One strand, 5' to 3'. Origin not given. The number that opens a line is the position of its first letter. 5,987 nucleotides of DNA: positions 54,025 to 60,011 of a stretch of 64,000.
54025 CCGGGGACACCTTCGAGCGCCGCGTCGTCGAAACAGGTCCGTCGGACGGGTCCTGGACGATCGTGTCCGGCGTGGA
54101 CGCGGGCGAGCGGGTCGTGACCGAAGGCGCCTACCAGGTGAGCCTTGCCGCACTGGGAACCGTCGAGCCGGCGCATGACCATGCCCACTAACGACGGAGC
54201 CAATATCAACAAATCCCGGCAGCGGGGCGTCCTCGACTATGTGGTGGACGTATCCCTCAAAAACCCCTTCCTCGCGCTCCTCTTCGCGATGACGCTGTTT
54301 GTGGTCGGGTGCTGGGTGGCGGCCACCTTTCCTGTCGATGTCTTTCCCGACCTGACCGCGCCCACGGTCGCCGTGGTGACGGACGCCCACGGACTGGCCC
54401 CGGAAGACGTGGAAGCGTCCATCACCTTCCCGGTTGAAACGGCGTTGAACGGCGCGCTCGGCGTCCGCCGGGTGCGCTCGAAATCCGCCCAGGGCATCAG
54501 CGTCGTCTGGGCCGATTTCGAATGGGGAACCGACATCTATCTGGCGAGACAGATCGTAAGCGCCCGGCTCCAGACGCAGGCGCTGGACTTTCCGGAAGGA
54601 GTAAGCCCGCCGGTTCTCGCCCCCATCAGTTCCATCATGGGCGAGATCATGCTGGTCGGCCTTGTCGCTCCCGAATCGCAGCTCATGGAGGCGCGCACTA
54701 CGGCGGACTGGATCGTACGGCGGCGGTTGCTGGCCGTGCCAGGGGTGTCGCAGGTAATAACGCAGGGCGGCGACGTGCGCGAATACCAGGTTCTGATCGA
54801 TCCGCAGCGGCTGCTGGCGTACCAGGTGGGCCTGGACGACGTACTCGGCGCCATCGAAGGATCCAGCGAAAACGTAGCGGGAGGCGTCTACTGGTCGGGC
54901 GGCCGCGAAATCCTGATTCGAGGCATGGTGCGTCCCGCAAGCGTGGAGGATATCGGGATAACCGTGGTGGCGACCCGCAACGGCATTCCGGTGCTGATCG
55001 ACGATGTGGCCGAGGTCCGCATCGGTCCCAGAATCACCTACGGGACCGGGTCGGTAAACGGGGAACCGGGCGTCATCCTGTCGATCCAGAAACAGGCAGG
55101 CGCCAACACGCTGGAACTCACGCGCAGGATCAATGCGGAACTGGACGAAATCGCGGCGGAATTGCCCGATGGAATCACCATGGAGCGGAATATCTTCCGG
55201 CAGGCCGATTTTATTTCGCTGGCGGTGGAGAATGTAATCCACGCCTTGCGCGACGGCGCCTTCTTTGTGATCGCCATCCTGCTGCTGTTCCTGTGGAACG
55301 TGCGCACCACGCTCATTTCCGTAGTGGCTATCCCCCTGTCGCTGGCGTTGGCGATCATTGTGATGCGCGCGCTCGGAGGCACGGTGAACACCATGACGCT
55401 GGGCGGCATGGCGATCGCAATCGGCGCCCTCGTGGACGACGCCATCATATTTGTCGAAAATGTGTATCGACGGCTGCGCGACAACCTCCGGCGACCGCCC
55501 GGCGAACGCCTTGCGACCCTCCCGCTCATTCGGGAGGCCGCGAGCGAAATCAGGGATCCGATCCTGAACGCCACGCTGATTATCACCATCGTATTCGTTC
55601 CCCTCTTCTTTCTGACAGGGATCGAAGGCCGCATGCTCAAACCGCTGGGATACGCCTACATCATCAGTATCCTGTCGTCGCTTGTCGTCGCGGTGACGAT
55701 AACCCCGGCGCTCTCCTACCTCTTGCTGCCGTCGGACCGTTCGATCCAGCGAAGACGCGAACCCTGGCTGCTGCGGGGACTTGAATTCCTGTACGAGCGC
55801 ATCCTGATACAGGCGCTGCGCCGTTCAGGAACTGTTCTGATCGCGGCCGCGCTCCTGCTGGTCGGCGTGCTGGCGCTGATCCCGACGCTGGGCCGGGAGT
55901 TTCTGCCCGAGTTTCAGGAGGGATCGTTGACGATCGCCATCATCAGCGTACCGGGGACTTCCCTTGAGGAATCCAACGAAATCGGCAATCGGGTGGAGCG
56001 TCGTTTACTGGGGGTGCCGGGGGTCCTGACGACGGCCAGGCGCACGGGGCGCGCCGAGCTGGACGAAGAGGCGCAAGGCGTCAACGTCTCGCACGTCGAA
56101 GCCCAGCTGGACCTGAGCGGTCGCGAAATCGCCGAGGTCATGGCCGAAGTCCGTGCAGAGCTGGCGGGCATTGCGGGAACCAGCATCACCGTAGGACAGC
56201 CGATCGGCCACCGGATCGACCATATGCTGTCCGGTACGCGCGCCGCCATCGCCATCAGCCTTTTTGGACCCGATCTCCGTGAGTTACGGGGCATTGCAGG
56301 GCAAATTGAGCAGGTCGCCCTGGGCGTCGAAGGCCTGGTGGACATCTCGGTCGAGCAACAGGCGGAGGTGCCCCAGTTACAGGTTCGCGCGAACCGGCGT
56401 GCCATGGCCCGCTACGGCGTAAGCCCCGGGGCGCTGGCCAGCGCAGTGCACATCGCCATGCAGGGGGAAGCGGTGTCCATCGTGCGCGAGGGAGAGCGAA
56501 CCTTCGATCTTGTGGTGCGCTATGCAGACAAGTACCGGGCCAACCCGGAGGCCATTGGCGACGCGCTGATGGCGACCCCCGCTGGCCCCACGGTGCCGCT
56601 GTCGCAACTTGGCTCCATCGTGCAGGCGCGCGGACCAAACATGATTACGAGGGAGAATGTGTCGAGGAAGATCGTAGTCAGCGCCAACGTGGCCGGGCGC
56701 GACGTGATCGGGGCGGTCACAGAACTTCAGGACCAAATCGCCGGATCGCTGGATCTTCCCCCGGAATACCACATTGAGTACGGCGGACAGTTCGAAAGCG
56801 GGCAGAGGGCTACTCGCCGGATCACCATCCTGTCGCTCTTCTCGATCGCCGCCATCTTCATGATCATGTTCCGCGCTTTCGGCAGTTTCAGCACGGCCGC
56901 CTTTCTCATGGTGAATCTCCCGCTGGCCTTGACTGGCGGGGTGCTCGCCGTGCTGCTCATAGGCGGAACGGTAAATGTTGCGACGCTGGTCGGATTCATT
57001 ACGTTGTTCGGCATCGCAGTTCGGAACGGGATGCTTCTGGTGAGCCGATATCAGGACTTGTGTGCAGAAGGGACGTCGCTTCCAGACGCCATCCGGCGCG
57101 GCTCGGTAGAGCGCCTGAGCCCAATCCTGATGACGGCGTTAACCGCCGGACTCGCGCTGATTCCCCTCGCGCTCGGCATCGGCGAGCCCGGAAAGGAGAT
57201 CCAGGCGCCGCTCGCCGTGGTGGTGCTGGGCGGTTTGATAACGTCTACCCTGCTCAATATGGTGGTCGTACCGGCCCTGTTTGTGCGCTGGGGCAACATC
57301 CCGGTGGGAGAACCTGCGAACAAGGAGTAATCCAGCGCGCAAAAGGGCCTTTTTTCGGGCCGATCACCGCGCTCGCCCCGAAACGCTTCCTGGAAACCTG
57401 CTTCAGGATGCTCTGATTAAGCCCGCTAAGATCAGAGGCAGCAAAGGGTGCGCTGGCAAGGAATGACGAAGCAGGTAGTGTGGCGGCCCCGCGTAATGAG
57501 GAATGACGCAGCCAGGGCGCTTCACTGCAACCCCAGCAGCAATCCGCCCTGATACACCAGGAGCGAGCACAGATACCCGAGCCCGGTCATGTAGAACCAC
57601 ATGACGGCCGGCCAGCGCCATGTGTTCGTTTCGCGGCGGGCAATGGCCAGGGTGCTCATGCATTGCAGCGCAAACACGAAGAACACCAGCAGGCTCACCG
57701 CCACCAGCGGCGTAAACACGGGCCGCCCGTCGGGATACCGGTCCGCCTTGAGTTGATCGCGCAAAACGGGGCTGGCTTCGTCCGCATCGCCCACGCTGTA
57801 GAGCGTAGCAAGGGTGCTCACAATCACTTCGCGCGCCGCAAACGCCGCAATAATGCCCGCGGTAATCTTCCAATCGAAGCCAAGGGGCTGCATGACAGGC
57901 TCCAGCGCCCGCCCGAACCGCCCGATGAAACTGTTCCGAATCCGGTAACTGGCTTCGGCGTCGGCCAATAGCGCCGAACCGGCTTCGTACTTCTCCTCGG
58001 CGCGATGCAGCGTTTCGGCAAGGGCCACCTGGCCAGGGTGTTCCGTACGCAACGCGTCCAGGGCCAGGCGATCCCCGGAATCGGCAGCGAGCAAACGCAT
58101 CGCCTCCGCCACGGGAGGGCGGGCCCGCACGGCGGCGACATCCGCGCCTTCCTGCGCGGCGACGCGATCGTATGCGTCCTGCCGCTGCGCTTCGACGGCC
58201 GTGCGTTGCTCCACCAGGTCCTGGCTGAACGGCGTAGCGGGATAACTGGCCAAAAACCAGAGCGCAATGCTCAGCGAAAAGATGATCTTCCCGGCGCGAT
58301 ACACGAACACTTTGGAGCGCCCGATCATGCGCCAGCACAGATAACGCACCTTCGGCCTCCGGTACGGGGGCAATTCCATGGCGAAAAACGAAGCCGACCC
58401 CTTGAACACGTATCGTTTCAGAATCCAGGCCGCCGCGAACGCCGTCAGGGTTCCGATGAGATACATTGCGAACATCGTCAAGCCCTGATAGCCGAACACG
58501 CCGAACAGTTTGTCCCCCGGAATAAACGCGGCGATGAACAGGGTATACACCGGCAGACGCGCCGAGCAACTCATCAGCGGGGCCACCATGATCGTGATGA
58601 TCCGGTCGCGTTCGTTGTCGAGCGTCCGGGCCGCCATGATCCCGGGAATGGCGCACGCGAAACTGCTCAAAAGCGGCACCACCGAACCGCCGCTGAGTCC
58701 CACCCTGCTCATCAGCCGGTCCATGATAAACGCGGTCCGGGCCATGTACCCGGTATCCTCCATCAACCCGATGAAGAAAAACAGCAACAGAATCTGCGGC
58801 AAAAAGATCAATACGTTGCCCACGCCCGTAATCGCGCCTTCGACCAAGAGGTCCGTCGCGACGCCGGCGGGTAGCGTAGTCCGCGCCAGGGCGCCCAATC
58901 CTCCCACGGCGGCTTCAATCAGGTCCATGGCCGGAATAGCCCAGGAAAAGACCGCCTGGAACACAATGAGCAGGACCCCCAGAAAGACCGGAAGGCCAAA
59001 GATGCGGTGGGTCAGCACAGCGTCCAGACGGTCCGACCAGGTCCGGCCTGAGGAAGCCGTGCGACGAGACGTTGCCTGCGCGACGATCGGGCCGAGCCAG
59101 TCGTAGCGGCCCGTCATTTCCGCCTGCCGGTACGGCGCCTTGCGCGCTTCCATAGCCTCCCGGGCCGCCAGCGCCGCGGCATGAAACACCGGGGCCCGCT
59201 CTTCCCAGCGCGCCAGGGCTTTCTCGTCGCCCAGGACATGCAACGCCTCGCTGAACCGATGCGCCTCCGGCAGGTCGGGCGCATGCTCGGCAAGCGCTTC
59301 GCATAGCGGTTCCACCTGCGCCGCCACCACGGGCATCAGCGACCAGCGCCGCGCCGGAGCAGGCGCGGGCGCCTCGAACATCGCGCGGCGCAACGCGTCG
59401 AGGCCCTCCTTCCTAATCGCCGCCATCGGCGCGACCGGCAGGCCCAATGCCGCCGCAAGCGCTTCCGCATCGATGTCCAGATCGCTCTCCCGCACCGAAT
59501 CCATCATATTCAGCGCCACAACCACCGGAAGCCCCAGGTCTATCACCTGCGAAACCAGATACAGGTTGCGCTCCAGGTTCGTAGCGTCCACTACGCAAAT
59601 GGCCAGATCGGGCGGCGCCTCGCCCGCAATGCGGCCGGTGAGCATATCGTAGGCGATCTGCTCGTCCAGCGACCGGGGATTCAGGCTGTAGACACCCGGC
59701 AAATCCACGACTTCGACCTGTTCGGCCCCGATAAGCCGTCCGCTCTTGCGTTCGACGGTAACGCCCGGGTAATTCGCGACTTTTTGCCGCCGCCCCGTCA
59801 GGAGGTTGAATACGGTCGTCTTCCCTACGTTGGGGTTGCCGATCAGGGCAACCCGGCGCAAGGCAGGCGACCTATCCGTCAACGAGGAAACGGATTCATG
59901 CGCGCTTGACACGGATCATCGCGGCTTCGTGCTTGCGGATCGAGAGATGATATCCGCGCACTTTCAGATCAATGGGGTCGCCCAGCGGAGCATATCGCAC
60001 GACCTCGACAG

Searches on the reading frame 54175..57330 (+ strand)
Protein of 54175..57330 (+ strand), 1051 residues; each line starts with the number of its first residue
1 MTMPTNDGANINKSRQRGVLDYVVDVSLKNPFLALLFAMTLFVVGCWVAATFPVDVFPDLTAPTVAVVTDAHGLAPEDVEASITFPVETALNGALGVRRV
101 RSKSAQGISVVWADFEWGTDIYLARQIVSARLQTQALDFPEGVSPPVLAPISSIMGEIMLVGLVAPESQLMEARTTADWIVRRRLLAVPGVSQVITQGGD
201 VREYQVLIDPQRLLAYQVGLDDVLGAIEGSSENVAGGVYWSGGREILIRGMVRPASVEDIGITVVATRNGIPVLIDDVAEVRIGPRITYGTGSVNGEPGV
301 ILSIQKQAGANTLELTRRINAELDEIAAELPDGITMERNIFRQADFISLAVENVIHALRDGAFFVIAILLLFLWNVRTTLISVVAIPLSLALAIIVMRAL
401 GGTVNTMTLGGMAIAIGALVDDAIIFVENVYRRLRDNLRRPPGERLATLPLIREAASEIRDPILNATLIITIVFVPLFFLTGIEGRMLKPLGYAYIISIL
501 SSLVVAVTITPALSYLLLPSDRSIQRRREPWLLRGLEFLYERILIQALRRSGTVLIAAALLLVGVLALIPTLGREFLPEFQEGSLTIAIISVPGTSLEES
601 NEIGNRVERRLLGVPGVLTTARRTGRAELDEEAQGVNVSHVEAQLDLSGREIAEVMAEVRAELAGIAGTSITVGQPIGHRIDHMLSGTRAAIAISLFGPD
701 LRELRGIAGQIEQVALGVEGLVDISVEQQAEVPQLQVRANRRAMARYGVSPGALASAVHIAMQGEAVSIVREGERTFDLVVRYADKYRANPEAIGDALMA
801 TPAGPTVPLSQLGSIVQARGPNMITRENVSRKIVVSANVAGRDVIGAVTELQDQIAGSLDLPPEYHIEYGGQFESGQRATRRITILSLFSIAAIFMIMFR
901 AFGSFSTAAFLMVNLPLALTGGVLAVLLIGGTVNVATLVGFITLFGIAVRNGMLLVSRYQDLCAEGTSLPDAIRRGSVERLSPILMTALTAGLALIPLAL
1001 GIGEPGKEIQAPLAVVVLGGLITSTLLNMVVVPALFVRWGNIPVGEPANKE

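Call 60: search_protein_families(library=pfam, proteins=[window:54175-57330:+], max_evalue=0.0001)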
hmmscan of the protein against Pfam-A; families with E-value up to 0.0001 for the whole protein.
window:54175-57330:+ (1051 aa): 3 families
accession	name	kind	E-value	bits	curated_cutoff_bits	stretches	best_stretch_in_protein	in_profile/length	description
PF00873.25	ACR_tran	-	9.7e-258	858.2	28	1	24-1037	2-1018/1021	AcrB/AcrD/AcrF family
PF03176.21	MMPL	-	2.6e-10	40.2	20.5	1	879-1042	141-305/333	MMPL family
PF02355.23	SecD_SecF_C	-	3.1e-05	23.9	20.5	0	882-1032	32-183/189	Protein export membrane protein SecD/SecF, C-terminal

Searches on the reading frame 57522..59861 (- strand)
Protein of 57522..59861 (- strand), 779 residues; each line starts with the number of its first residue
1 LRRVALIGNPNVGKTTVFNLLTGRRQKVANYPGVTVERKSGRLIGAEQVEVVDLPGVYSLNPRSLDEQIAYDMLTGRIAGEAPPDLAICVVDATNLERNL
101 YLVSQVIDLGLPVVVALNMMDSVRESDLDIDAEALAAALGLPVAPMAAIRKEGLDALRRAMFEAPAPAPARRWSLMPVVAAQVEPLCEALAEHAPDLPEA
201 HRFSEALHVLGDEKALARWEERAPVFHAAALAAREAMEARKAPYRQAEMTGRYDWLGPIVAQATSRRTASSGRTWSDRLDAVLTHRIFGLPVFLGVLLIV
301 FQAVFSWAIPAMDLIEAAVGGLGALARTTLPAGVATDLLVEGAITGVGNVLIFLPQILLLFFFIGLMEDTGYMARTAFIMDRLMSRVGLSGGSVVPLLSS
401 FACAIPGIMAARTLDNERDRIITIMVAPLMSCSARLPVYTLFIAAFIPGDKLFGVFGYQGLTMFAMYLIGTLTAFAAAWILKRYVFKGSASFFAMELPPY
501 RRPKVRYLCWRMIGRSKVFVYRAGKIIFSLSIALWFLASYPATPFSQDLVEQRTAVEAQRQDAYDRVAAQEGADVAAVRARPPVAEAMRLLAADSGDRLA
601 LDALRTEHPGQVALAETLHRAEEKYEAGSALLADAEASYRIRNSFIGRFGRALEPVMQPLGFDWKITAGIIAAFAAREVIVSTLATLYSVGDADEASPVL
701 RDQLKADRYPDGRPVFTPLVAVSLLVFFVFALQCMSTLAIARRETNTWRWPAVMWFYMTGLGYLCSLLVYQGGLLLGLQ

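Call 60: search_protein_families(library=pfam, proteins=[window:57522-59861:-], max_evalue=0.0001)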
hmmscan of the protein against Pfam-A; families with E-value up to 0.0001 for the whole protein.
window:57522-59861:- (779 aa): 5 families
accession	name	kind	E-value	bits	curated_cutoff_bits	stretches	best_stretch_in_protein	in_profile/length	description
PF02421.24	FeoB_N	-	1.2e-56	191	27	1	3-160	2-155/156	Ferrous iron transport protein B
PF07670.19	Gate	-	4.2e-40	136.8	29.6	2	351-445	2-103/104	Nucleoside recognition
PF01926.29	MMR_HSR1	-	5.8e-19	68.7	21.9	1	3-118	1-112/113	50S ribosome-binding GTPase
PF07664.17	FeoB_C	-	4.5e-18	65.1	26.6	1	463-515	1-54/54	Ferrous iron transport protein B C terminus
PF00009.33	GTP_EFTU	-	4.6e-05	23.5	26.5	0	78-163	87-184/188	Elongation factor Tu GTP binding domain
